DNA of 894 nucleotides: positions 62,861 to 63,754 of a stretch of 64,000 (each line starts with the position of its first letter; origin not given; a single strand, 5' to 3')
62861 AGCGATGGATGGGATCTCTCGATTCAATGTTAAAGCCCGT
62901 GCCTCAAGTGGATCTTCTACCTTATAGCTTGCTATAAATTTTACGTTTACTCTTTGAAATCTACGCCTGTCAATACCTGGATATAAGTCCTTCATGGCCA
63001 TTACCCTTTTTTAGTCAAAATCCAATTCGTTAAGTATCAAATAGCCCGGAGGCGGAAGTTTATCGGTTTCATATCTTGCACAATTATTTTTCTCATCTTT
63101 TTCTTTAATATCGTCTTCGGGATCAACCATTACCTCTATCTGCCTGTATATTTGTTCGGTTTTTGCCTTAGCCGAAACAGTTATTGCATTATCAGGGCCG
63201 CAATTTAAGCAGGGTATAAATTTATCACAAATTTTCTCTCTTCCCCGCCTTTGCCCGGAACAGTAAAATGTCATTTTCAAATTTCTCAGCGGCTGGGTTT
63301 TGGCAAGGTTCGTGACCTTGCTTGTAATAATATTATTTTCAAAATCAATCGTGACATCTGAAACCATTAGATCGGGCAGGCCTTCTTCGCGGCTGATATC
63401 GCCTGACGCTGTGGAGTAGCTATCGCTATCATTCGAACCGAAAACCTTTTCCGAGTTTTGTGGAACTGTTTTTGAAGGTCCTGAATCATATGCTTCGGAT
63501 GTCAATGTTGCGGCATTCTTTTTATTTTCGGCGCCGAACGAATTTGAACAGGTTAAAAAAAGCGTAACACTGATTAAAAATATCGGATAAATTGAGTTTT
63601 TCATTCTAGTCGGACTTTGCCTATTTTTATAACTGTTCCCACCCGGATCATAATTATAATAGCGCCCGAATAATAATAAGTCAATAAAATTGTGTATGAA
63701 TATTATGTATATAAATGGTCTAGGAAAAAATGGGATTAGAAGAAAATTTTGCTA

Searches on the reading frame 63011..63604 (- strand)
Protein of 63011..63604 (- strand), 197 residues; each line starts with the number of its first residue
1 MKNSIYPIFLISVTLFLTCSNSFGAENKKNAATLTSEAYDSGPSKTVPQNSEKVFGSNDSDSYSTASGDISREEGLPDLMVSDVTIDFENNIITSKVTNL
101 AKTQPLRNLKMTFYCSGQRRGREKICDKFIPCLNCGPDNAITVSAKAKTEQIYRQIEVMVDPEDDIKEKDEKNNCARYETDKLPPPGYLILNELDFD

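Call 9: find_encoding_contigs(protein=window:63011-63604:-, flank=10000, max_places=6)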
Protein window:63011-63604:- (197 aa): 22 contigs read that carry it; 6 places shown.
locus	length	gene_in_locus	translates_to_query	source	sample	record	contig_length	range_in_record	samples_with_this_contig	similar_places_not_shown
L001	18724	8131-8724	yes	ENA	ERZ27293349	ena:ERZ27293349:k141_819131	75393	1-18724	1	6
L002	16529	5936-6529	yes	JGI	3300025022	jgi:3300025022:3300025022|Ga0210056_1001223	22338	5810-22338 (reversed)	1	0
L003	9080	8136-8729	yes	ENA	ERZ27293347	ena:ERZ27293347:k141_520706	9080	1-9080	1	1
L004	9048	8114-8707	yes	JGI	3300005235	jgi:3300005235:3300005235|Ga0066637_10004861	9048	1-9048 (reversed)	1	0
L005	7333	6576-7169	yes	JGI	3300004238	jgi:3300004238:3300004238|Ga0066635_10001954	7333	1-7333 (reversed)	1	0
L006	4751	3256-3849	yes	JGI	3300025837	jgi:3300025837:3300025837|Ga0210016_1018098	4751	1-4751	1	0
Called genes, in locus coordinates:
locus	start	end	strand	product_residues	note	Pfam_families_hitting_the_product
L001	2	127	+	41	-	?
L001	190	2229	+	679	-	PF04773:FecR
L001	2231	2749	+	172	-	PF13180:PDZ_2 (weak)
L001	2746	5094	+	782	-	-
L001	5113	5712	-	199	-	PF06835:LptC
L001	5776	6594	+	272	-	PF01887:SAM_HAT_N, PF20257:SAM_HAT_C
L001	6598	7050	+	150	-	PF02580:Tyr_Deacylase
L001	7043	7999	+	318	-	PF03547:Mem_trans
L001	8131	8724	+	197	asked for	PF07705:CARDB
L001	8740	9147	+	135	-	PF07238:PilZ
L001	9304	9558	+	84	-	-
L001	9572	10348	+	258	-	PF07885:Ion_trans_2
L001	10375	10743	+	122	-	PF23198:PDE8A_N (weak), PF00072:Response_reg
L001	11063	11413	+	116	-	PF09723:Zn_ribbon_8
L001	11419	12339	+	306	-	PF12483:GIDE (faint)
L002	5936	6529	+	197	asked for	PF07705:CARDB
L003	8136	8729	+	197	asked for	PF07705:CARDB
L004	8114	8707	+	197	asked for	PF07705:CARDB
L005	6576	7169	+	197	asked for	PF07705:CARDB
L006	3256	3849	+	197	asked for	PF07705:CARDB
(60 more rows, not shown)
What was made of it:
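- Checked: Seven more - strand genes and one + strand gene (LptC) follow on the rest of the contig (call 9).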
